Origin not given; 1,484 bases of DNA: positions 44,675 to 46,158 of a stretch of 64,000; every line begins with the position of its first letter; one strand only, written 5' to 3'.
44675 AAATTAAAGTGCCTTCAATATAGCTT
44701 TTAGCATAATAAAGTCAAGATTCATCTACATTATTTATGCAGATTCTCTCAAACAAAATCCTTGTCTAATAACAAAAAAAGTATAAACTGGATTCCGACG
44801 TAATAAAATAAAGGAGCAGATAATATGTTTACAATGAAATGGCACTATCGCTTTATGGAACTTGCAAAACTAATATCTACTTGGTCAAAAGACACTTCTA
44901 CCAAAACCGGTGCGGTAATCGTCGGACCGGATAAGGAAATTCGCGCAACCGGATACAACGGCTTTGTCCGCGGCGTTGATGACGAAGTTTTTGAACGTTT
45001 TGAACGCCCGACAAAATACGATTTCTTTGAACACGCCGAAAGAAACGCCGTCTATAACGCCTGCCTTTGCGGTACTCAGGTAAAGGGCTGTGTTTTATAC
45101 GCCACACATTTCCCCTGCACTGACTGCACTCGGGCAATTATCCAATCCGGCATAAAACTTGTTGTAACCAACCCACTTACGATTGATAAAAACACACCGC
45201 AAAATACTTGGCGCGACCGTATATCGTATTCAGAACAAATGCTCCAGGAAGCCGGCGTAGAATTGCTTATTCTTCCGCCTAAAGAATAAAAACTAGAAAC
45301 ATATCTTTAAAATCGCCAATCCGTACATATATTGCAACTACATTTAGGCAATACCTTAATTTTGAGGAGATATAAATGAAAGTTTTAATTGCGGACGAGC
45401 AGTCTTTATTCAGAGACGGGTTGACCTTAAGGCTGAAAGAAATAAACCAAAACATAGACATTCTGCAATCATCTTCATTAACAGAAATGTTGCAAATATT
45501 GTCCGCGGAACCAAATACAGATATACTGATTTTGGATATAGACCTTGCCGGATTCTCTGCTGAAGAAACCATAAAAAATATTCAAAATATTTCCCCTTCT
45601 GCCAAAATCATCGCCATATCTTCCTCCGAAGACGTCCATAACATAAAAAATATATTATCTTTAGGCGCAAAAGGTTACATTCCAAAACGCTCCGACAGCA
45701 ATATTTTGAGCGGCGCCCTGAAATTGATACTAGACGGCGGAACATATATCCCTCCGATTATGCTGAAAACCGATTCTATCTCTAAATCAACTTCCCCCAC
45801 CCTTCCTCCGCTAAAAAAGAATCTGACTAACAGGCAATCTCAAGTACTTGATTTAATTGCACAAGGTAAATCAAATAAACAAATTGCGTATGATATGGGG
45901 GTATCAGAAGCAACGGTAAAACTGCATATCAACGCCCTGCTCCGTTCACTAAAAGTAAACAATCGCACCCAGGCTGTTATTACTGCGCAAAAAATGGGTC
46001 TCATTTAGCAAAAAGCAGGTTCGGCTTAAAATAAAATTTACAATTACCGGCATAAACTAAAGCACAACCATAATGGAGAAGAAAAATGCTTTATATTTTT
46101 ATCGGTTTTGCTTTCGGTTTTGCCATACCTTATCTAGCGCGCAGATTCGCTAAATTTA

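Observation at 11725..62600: Heavily over-represented, strand-polarised word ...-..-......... (uptake-signal-like or unknown protein-binding site)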

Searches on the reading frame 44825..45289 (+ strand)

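Call 43: search_protein_families(library=pfam, proteins=[window:44825-45289:+], max_evalue=0.0001)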
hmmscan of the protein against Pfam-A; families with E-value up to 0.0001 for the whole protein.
window:44825-45289:+ (154 aa): 2 families
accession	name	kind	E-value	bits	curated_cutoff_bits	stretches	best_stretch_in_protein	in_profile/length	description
PF00383.29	dCMP_cyt_deam_1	-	3.6e-23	81.8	25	1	4-115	1-100/102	Cytidine and deoxycytidylate deaminase zinc-binding region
PF14437.12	MafB19-deam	-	1.4e-16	61.1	27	1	6-115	3-99/142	MafB19-like deaminase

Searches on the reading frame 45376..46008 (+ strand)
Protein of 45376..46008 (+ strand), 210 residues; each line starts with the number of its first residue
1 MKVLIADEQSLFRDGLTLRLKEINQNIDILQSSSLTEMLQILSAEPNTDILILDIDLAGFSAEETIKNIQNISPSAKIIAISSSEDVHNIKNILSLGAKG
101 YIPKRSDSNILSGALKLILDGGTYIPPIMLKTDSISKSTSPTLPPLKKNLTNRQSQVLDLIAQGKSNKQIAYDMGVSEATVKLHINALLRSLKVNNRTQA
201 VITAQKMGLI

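Call 43: search_protein_families(library=pfam, proteins=[window:45376-46008:+], max_evalue=0.0001)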
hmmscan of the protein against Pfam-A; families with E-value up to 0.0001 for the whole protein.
window:45376-46008:+ (210 aa): 3 families
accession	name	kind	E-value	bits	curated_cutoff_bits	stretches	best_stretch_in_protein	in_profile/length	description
PF00196.25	GerE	-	1.7e-20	72.8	23.5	1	149-204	2-57/57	Bacterial regulatory proteins, luxR family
PF00072.30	Response_reg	-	1e-14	55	30.2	1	3-112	1-107/111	Response regulator receiver domain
PF08281.18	Sigma70_r4_2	-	1.8e-05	24.7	25.7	1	150-186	11-48/54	Sigma-70, region 4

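Call 44: search_protein_families(library=ncbifam, proteins=[window:45376-46008:+], max_evalue=0.001)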
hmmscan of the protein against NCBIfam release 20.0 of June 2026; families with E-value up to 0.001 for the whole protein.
window:45376-46008:+ (210 aa): 40 families (the best 25 are shown)
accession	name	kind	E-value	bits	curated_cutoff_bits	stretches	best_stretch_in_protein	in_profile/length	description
NF041830.1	RR_TF_ErdR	exception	3.1e-34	118.6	390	1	2-208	3-209/213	response regulator transcription factor ErdR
NF011896.0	PRK15369.1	equivalog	8.7e-28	97.4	242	1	1-209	4-209/211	two component system response regulator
NF007935.0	PRK10651.1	equivalog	3.7e-27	94.9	250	1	2-204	8-210/216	two-component system response regulator NarL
NF047785.1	respo_reg_MadR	equivalog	8.3e-26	90.6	300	1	1-210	1-209/209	MadR family response regulator transcription factor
NF007708.0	PRK10403.1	equivalog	1.2e-24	87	343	1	2-202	8-206/215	nitrate/nitrite response regulator protein NarP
NF052445.1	RespRegMctR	equivalog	2.8e-23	82.4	300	1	2-199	3-194/205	two-component system response regulator MctR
NF007403.0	PRK09935.1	equivalog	7.3e-21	74.7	271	1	3-197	6-197/210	fimbria biosynthesis transcriptional regulator FimZ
NF007505.1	PRK10100.1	equivalog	8.2e-16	58.3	250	1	32-205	25-200/204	biofilm master transcriptional regulator CsgD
NF007018.1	PRK09483.1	equivalog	3.7e-15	56.2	280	1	2-201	3-200/217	UvrY/SirA/GacA family response regulator transcription factor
NF007685.0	PRK10360.1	equivalog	3e-14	53.3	258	1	4-198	5-186/196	response regulator transcription factor UhpA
NF006900.1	PRK09390.1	equivalog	1.1e-13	51.1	255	1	3-201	7-194/203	response regulator FixJ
NF003420.0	PRK04841.1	equivalog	1.8e-13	49.4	537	1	143-207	830-896/903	HTH-type transcriptional regulator MalT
NF007419.0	PRK09958.1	equivalog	7.5e-13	48.5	251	1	4-196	4-190/204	acid-sensing system DNA-binding response regulator EvgA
TIGR03020.2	EpsA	equivalog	2.9e-12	46.7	170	1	140-204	187-245/247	XrtB/PEP-CTERM-associated transcriptional regulator EpsA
NF052366.1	photon_PedR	equivalog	1.7e-08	34.5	120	1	149-208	2-61/74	photosynthetic electron transport-dependent transcriptional regulator PedR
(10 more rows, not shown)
